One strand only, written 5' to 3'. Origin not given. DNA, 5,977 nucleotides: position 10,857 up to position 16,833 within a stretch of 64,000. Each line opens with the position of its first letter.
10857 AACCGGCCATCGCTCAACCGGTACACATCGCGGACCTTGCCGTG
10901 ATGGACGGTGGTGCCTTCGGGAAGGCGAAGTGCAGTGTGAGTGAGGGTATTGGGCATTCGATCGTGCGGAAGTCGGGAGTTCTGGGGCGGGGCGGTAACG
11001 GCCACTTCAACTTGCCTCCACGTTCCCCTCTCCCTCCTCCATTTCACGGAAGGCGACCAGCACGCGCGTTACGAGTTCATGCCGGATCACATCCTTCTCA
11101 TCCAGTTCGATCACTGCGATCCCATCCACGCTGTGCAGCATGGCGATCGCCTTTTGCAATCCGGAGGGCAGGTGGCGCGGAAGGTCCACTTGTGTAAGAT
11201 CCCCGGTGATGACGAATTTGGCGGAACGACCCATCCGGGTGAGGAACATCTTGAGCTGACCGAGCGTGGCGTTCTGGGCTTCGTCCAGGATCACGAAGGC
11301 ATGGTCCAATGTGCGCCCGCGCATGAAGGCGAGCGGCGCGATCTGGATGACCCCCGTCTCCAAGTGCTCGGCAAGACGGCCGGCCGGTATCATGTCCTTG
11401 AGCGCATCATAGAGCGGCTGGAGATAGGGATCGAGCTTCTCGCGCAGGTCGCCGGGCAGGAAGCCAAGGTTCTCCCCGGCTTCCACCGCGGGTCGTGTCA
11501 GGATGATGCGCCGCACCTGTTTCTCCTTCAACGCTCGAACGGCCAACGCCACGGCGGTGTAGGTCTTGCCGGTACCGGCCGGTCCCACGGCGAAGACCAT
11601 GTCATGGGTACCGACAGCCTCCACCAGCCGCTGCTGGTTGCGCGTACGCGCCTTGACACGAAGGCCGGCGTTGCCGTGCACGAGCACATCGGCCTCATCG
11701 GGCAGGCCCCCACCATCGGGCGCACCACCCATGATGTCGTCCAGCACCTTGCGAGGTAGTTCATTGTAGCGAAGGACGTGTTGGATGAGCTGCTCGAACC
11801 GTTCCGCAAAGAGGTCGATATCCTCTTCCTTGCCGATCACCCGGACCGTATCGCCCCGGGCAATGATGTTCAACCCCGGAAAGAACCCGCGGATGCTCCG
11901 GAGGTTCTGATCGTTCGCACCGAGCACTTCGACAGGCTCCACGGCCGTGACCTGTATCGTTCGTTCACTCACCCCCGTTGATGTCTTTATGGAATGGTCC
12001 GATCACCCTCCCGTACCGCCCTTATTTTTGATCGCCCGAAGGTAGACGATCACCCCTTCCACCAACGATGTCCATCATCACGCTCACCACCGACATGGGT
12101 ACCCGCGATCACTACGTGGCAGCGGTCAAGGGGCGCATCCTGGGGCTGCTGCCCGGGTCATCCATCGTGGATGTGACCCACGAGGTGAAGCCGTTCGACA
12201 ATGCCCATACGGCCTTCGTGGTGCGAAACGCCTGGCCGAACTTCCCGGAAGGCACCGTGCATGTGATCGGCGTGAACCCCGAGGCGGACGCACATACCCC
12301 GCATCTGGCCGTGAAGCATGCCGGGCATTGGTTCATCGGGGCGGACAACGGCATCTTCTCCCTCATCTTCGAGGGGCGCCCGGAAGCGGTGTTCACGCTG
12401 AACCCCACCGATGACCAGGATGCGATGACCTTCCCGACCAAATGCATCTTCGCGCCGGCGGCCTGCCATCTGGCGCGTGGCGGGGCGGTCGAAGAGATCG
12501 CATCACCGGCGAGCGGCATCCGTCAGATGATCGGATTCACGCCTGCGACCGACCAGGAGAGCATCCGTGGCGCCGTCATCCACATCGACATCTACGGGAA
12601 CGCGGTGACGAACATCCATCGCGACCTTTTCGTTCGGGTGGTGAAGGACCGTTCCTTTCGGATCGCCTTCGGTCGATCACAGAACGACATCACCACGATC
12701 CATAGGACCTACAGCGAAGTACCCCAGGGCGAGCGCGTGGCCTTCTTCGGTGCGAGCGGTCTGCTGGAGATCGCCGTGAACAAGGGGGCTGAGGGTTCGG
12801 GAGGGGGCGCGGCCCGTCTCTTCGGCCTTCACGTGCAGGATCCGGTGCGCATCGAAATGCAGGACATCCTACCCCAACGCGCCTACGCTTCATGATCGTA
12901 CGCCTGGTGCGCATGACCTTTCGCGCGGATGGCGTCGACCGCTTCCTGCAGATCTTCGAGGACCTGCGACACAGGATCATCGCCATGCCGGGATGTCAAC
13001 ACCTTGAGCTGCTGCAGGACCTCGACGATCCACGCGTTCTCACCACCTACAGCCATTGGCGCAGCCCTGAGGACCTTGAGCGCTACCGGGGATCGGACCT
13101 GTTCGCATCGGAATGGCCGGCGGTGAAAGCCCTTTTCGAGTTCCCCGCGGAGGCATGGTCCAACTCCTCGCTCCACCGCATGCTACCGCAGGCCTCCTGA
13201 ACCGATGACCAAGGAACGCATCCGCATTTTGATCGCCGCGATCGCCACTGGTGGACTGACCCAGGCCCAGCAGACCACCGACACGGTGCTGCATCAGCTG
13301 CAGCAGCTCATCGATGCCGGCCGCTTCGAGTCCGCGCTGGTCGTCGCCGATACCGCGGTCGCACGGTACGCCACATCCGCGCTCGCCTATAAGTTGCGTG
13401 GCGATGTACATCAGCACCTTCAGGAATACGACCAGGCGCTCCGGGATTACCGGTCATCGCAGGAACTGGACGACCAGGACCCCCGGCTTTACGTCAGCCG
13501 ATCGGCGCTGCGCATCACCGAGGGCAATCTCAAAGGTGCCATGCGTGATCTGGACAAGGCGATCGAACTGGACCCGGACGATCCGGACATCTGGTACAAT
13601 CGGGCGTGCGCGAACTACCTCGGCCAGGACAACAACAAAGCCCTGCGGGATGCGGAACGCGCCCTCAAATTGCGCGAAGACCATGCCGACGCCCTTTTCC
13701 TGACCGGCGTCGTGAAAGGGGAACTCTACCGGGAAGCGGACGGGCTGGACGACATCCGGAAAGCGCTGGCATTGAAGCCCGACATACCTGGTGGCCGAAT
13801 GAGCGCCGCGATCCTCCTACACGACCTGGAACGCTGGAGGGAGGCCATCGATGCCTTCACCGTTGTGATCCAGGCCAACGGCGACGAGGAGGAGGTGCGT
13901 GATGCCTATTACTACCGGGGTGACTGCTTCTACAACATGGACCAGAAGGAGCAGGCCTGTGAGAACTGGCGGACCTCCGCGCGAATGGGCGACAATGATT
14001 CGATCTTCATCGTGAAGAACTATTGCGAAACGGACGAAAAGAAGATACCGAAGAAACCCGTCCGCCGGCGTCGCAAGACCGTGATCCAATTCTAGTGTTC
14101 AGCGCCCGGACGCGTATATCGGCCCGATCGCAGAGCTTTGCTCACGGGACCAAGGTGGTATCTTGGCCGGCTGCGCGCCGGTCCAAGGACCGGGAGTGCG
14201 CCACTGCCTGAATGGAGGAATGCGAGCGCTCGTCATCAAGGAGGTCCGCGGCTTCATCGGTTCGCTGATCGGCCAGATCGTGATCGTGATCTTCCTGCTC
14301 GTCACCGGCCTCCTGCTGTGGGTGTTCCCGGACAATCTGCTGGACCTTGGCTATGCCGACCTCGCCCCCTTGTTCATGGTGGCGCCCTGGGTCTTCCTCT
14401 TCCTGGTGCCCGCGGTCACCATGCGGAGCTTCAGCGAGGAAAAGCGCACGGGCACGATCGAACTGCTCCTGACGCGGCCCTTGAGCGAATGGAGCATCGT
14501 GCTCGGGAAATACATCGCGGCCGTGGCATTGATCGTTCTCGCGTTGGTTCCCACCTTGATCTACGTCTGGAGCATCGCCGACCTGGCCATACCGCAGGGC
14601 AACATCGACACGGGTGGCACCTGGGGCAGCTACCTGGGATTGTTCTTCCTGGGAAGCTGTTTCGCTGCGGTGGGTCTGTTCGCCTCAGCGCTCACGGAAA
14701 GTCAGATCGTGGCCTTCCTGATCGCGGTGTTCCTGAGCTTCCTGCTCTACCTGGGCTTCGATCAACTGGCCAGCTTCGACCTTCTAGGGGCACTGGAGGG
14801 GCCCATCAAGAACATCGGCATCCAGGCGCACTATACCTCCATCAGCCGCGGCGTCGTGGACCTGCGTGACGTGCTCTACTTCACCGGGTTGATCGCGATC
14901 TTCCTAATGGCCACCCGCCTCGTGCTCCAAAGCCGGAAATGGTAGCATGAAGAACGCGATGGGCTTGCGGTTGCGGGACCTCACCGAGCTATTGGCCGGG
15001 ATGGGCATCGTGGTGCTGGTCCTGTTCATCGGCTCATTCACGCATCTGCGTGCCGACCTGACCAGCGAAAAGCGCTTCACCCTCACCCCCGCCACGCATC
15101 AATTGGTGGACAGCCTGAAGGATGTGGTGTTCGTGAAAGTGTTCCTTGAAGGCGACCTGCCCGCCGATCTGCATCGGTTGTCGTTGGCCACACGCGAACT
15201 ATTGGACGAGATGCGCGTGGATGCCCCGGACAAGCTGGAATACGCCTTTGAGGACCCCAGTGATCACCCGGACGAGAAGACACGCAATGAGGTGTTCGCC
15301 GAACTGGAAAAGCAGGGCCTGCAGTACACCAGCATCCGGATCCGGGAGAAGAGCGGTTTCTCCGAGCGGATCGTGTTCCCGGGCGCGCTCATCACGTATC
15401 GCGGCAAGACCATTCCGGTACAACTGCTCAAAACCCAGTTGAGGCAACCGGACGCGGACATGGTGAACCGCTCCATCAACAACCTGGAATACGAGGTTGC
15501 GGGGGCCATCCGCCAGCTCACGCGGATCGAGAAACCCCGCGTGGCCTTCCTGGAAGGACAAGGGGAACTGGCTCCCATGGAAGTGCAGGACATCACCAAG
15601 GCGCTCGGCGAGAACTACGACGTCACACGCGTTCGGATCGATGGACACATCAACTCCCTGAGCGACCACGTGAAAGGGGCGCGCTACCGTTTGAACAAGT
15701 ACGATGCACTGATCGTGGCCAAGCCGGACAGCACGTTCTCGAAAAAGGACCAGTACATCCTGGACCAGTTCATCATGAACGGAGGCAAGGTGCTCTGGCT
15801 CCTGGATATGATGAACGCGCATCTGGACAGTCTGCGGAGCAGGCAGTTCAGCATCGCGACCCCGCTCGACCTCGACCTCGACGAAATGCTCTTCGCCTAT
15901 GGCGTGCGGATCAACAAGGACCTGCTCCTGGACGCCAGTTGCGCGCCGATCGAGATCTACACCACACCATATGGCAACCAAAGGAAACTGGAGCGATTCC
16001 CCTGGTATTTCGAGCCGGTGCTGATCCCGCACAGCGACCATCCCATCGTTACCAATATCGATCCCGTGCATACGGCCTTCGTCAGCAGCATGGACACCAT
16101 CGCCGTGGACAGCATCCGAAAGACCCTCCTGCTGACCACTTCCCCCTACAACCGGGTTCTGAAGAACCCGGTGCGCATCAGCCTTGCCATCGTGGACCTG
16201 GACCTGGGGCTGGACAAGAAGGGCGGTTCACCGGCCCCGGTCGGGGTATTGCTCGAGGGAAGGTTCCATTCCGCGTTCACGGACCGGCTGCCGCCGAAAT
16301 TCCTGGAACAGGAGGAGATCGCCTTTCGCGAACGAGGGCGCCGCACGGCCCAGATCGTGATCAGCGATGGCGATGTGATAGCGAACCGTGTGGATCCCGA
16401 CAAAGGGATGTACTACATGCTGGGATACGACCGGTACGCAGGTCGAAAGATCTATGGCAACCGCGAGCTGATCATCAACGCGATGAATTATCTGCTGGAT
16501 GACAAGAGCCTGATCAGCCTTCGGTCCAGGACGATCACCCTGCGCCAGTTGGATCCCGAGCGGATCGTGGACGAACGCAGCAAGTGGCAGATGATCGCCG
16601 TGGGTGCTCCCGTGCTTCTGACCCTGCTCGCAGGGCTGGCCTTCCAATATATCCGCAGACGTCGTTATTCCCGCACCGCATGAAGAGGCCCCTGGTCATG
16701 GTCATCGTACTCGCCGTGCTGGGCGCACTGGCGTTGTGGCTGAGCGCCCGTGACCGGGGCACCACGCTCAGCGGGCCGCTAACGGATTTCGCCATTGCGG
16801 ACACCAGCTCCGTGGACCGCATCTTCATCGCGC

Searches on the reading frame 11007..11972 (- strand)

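Call 35: search_protein_families(library=pfam, proteins=[window:11007-11972:-], max_evalue=0.001)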
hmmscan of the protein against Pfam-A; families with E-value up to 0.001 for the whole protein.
window:11007-11972:- (321 aa): 7 families
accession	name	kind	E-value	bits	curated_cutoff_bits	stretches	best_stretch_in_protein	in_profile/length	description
PF02562.22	PhoH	-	3.3e-88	295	27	1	106-308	2-204/205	PhoH-like protein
PF13604.12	AAA_30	-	4.8e-09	36.7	27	1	111-263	4-129/191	AAA domain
PF13245.12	AAA_19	-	8.6e-08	32.9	25.1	1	113-262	1-129/134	AAA domain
PF13401.12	AAA_22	-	6.8e-05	23.6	27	1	123-247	5-108/130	AAA domain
PF00270.35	DEAD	-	0.00014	22.1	26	1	110-161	1-53/167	DEAD/DEAH box helicase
PF13460.12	NAD_binding_10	-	0.00032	21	27.2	1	106-166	44-102/184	NAD(P)H-binding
PF20720.3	nSTAND3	-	0.00058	20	27.2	1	109-154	3-49/155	Novel STAND NTPase 3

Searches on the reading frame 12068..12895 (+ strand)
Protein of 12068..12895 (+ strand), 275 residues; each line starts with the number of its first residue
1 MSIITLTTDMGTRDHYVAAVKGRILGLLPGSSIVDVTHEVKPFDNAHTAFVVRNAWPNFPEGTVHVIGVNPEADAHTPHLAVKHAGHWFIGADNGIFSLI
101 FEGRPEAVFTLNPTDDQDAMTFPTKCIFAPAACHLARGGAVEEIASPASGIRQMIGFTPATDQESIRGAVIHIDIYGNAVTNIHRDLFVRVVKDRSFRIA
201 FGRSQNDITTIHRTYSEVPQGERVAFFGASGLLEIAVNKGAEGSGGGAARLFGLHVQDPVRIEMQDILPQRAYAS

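Call 10: search_protein_families(library=pfam, proteins=[window:12068-12895:+], max_evalue=0.001)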
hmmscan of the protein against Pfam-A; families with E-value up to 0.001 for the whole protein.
window:12068-12895:+ (275 aa): 2 families
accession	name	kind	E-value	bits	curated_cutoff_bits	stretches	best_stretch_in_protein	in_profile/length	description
PF01887.21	SAM_HAT_N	-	3.2e-45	153.9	26.3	1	4-144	1-144/145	SAM hydroxide adenosyltransferase N-terminal domain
PF20257.3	SAM_HAT_C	-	7.6e-23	81.1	25.5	1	168-261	1-84/84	SAM hydroxide adenosyltransferase C-terminal domain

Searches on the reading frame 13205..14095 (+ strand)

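Call 10: search_protein_families(library=pfam, proteins=[window:13205-14095:+], max_evalue=0.001)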
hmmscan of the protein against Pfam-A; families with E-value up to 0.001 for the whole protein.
window:13205-14095:+ (296 aa): 15 families
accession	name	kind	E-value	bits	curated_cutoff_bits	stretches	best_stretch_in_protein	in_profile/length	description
PF07719.23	TPR_2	-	3.8e-21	73.9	27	1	127-160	1-34/34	Tetratricopeptide repeat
PF00515.34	TPR_1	-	8e-19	67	27.8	2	59-90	1-32/34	Tetratricopeptide repeat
PF13414.12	TPR_11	-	3e-14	52.9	26.8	1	106-138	7-39/42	TPR repeat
PF13432.12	TPR_16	-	5.7e-13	49.5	32.7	0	35-93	7-65/65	Tetratricopeptide repeat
PF13431.12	TPR_17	-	2e-12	46.8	24.4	1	117-145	3-31/34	Tetratricopeptide repeat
PF13428.12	TPR_14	-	7.8e-11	42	23.5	1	93-134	1-42/44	Tetratricopeptide repeat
PF13371.12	TPR_9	-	1e-10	41.9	35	1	104-165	6-67/73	Tetratricopeptide repeat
PF13181.12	TPR_8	-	2.8e-10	39.9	25.7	0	94-126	2-34/34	Tetratricopeptide repeat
PF14559.12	TPR_19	-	1.5e-08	35.2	25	0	105-132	3-30/68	Tetratricopeptide repeat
PF12895.13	ANAPC3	-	2.5e-07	31.3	27.2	0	146-218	8-79/82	Anaphase-promoting complex, cyclosome, subunit 3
PF13174.12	TPR_6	-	4.1e-06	27.5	26.3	0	233-254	1-22/33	Tetratricopeptide repeat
PF14561.12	TPR_20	-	4.8e-05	24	25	0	112-148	7-43/90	Tetratricopeptide repeat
PF25575.1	TPR_BSK1_C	-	0.00047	20.5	42.2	0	131-166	80-116/118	Serine/threonine-protein kinase BSK1-like, TPR repeats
PF13424.12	TPR_12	-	0.00056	20.5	30.1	0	59-121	3-66/77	Tetratricopeptide repeat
PF13429.12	TPR_15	-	0.00076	19.4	26.2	0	11-157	63-209/280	Tetratricopeptide repeat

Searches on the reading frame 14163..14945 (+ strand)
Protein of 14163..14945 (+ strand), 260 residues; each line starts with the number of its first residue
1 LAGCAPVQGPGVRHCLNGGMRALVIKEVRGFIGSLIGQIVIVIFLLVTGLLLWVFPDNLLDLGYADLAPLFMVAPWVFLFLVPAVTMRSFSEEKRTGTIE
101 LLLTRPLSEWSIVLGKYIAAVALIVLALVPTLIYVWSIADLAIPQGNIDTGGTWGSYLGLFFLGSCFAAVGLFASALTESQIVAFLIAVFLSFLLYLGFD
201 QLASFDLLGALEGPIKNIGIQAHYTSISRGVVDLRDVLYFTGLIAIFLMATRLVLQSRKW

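Call 10: search_protein_families(library=pfam, proteins=[window:14163-14945:+], max_evalue=0.001)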
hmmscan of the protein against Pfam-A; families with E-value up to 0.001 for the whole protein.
window:14163-14945:+ (260 aa): 5 families
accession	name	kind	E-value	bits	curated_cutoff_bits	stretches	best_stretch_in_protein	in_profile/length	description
PF12679.13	ABC2_membrane_2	-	1.2e-13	51.4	27.2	1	84-204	84-204/283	ABC-2 family transporter protein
PF12698.13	ABC2_membrane_3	-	9.9e-12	45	31.6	1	71-197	165-284/347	ABC-2 family transporter protein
PF13346.12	ABC2_membrane_5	-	1.2e-08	35.2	25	1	76-248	41-190/205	ABC-2 family transporter protein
PF01061.29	ABC2_membrane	-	5.5e-07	29.8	26.9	1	35-196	22-174/211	ABC-2 type transporter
PF12730.13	ABC2_membrane_4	-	7.2e-07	29.8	27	1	42-193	20-177/179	ABC-2 family transporter protein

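Call 21: search_protein_families(library=ncbifam, proteins=[window:14163-14945:+], max_evalue=0.001)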
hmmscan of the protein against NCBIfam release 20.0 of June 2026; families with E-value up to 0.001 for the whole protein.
window:14163-14945:+ (260 aa): 3 families
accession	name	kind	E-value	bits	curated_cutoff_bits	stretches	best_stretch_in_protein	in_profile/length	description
TIGR03518.1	ABC_perm_GldF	equivalog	9.9e-97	323.6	288.5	1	20-257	1-239/240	gliding motility-associated ABC transporter permease subunit GldF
NF033858.1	ABC2_perm_RbbA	equivalog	2.8e-07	28.8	1050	1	77-233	722-874/909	ribosome-associated ATPase/putative transporter RbbA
NF041647.1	ABC_perm_CPBP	equivalog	0.00035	19.5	435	1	69-176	194-301/636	ABC transporter permease subunit/CPBP intramembrane protease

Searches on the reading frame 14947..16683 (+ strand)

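Call 10: search_protein_families(library=pfam, proteins=[window:14947-16683:+], max_evalue=0.001)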
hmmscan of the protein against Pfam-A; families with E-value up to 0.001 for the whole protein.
window:14947-16683:+ (578 aa): 2 families
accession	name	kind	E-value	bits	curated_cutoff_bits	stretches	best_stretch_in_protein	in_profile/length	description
PF09822.16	ABC_transp_aux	-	7.7e-75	252.2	34.7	1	196-512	1-288/288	ABC-type uncharacterized transport system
PF23357.1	DUF7088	-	2e-25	89.4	27.8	1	41-150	2-105/105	Domain of unknown function (DUF7088)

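Call 21: search_protein_families(library=ncbifam, proteins=[window:14947-16683:+], max_evalue=0.001)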
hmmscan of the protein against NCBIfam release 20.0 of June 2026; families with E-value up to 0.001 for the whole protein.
window:14947-16683:+ (578 aa): 1 family
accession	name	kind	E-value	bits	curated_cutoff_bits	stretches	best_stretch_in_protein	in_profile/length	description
TIGR03521.1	GldG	equivalog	4.3e-169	563.7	389.85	1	15-575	4-552/552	gliding motility-associated ABC transporter substrate-binding protein GldG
